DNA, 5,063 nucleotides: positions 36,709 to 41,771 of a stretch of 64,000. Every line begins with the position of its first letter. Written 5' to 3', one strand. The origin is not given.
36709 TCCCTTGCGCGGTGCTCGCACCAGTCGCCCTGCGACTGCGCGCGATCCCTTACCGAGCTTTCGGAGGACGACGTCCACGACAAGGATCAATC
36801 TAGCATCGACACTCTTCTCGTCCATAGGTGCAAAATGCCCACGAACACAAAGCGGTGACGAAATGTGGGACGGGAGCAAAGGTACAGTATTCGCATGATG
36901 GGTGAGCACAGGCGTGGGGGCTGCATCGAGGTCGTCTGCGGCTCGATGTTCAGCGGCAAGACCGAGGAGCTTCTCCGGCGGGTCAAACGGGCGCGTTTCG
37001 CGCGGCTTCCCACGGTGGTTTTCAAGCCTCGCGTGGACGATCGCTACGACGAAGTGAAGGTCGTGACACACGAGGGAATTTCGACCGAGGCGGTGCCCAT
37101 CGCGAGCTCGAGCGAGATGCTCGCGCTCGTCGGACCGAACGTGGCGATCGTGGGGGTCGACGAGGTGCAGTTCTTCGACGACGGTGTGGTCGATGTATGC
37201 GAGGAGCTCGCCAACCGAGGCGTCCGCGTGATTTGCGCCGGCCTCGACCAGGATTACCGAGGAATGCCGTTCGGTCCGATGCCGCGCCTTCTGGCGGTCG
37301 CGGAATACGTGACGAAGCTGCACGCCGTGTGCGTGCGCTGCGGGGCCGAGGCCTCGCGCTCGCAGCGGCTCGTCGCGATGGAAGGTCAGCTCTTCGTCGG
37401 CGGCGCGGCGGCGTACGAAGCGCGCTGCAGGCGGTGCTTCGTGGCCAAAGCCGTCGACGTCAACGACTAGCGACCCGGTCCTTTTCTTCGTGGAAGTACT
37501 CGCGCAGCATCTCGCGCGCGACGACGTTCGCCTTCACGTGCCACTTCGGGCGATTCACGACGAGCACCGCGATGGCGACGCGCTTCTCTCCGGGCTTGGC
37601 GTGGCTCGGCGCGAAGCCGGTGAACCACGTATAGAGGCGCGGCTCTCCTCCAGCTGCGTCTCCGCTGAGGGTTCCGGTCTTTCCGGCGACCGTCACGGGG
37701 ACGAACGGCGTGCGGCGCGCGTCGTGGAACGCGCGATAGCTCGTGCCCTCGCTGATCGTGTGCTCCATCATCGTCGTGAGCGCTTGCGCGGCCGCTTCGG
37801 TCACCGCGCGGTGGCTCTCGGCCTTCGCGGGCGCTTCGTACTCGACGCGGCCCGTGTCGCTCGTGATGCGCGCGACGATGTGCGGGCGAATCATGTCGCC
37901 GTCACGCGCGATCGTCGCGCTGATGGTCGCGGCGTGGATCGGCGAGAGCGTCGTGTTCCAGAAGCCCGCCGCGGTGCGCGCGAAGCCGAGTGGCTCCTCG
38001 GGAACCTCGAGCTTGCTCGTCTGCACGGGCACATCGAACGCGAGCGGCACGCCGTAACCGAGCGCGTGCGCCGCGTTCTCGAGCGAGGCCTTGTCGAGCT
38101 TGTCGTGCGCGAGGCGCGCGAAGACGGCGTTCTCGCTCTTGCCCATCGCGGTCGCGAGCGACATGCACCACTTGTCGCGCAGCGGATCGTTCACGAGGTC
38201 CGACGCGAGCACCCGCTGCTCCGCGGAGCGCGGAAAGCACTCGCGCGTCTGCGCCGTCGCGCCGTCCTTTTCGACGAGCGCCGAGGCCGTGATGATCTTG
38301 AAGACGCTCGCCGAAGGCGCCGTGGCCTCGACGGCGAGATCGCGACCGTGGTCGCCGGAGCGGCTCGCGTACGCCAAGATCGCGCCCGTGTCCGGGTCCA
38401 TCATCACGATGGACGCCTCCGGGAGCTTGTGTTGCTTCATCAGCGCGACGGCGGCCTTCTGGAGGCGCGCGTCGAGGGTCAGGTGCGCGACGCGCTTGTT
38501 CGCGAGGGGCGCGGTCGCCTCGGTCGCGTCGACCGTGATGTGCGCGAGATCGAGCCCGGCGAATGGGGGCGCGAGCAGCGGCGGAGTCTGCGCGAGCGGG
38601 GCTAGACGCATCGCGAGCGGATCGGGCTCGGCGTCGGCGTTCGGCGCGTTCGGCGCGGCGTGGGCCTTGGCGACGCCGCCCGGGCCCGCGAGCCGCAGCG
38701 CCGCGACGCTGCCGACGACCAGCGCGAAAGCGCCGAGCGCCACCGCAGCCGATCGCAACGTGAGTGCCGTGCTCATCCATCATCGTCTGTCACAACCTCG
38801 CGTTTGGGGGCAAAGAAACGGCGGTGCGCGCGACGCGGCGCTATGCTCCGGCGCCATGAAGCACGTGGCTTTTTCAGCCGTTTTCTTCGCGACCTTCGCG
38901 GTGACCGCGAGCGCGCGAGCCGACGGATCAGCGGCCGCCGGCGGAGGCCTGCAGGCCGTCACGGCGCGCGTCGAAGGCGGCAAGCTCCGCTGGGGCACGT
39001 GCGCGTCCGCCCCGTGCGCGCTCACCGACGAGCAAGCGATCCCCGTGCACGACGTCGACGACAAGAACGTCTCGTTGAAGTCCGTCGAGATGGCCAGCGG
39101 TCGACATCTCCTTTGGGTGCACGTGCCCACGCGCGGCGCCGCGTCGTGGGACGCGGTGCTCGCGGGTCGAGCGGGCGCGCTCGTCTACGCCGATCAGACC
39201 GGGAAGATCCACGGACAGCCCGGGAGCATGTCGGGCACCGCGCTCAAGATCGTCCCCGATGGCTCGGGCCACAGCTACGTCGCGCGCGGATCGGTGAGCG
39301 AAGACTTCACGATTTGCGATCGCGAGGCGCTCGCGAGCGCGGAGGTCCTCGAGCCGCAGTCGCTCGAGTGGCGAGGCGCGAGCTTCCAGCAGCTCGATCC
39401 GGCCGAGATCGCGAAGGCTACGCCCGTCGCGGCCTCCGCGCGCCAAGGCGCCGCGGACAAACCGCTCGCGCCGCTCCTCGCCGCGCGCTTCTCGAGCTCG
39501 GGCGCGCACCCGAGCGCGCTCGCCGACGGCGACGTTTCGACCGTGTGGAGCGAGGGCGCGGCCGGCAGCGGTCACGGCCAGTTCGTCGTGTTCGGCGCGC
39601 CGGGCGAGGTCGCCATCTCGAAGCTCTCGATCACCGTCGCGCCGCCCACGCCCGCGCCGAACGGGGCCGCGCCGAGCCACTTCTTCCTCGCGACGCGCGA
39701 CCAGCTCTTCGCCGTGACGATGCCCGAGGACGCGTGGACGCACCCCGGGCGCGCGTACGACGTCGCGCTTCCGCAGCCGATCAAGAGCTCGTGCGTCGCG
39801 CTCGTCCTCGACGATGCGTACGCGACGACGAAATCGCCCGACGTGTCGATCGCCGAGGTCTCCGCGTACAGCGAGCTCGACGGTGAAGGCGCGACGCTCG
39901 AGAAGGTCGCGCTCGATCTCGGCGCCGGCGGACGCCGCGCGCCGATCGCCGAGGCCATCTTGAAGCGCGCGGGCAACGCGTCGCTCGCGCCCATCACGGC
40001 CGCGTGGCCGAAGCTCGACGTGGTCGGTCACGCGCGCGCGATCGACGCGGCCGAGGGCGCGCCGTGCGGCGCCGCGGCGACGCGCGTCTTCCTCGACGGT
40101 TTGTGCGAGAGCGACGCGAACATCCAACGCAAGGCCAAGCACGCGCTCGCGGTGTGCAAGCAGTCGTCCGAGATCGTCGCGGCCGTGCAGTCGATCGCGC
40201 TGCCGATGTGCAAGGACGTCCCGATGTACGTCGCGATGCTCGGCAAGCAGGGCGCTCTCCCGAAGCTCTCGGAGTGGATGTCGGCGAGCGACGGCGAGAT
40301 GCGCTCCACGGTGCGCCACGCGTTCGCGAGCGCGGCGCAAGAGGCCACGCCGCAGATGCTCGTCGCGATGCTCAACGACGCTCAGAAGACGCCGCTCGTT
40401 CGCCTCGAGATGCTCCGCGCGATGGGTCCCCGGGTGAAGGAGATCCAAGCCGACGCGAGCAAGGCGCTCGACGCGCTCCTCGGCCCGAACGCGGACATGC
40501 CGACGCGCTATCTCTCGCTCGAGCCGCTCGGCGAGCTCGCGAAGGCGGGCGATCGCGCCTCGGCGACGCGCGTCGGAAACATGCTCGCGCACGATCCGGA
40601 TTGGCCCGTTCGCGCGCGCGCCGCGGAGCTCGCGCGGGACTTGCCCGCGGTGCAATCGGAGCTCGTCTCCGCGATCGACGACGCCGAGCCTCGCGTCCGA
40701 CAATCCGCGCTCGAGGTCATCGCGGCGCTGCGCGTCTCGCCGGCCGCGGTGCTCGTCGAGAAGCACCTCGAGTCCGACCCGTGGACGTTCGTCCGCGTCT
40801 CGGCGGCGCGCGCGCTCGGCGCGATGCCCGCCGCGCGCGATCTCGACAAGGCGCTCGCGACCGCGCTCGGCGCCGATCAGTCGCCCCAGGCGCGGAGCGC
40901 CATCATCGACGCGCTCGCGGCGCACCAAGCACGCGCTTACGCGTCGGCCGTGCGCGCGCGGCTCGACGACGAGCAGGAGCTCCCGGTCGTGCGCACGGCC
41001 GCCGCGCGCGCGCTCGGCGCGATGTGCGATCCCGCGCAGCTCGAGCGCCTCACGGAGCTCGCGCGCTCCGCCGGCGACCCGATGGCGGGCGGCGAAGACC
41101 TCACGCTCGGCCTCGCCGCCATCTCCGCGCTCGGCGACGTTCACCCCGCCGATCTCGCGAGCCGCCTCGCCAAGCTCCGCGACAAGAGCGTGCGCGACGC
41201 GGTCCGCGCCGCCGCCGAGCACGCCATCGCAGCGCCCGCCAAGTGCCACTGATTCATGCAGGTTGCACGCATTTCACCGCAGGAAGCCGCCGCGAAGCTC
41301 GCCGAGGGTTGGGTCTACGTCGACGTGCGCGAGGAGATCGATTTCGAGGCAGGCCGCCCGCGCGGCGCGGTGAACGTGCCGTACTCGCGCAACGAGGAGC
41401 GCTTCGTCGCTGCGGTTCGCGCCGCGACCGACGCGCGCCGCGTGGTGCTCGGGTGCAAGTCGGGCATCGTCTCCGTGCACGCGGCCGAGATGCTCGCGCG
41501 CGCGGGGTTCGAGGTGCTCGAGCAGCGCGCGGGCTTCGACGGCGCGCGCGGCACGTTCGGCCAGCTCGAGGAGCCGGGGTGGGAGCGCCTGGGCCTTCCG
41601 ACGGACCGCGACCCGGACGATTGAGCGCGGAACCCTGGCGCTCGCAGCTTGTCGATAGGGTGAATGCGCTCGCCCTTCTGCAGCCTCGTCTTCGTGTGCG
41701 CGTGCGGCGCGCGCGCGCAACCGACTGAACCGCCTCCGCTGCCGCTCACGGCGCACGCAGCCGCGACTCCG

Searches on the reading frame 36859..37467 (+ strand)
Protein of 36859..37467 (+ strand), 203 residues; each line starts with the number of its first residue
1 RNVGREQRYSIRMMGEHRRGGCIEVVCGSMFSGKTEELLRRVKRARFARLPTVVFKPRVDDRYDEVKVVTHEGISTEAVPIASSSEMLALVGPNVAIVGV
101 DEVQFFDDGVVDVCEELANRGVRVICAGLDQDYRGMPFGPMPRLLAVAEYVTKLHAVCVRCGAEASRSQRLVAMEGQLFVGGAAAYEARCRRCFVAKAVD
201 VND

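Call 12: search_protein_families(library=pfam, proteins=[window:36859-37467:+], max_evalue=0.001)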
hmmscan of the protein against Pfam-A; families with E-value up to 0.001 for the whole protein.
window:36859-37467:+ (203 aa): 1 family
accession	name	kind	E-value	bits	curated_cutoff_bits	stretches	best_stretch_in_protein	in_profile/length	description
PF00265.24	TK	-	6.2e-54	182.9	20.6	1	22-194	2-176/176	Thymidine kinase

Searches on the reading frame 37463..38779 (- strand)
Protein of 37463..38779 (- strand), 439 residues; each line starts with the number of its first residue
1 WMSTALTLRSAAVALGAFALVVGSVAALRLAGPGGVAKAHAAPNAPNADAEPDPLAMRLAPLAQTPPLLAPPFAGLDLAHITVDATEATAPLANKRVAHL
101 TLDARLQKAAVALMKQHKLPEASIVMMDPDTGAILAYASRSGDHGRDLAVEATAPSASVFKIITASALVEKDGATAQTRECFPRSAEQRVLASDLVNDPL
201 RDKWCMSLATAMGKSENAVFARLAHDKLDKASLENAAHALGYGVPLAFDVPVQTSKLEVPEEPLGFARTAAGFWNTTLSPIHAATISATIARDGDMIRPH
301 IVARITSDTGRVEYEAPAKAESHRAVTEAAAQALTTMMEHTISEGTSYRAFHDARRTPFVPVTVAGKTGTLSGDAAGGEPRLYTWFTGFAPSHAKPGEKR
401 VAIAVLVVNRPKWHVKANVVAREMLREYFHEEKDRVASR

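Call 12: search_protein_families(library=pfam, proteins=[window:37463-38779:-], max_evalue=0.001)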
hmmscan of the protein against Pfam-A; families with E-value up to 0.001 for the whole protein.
window:37463-38779:- (439 aa): 1 family
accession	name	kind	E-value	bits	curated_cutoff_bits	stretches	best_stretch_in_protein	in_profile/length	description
PF00905.27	Transpeptidase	-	2.5e-33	116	22.1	1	123-418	2-292/299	Penicillin binding protein transpeptidase domain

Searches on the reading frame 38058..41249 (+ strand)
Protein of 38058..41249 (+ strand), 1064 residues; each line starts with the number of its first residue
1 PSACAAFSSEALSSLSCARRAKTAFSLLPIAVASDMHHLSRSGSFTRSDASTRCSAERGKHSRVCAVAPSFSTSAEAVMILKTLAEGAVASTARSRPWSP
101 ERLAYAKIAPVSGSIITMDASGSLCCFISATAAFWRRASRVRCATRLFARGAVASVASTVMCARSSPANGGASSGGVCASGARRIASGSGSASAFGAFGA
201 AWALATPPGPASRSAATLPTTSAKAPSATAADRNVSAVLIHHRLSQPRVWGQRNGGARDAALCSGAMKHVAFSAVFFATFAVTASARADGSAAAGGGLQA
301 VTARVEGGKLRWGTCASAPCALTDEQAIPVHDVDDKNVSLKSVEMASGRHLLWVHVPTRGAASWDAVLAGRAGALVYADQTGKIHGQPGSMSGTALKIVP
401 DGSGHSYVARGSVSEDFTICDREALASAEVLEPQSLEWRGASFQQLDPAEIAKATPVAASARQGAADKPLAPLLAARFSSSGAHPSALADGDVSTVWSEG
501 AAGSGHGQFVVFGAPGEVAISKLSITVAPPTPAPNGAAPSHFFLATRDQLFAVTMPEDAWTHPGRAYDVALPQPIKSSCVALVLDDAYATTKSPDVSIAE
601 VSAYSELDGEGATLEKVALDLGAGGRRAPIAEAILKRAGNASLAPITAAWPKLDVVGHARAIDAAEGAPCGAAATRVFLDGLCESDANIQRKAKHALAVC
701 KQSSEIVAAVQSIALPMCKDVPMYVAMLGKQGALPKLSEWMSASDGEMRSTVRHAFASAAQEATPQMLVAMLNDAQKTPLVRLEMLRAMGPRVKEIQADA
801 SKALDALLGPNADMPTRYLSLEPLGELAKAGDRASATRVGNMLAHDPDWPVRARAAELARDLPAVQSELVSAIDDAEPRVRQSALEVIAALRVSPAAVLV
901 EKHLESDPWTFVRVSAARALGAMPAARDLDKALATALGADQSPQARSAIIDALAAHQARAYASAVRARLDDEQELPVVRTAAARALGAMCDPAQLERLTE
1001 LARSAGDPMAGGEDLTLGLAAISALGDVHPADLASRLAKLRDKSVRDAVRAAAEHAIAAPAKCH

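Call 13: search_protein_families(library=pfam, proteins=[window:38058-41249:+], max_evalue=0.001)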
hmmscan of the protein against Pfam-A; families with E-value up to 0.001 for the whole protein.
window:38058-41249:+ (1064 aa): 3 families
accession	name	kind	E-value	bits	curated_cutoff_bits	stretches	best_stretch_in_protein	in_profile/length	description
PF13646.12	HEAT_2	-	1.7e-18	67.1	27.7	2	932-1007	3-76/88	HEAT repeats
PF02985.28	HEAT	-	2.4e-09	37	23.5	0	869-891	5-27/31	HEAT repeat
PF25302.1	NADase_transloc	-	0.0006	20.5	27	0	484-526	25-67/146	NAD glycohydrolase translocation F5/8 type C domain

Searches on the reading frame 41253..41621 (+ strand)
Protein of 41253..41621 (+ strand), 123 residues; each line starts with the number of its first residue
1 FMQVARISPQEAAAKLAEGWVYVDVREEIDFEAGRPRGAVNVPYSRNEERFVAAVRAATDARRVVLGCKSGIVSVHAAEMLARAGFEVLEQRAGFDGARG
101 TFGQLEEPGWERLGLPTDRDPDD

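Call 13: search_protein_families(library=pfam, proteins=[window:41253-41621:+], max_evalue=0.001)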
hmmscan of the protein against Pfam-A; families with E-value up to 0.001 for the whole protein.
window:41253-41621:+ (123 aa): 1 family
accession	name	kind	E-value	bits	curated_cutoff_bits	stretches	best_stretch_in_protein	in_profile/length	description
PF00581.25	Rhodanese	-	2.1e-09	38.2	22.2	1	8-95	1-96/102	Rhodanese-like domain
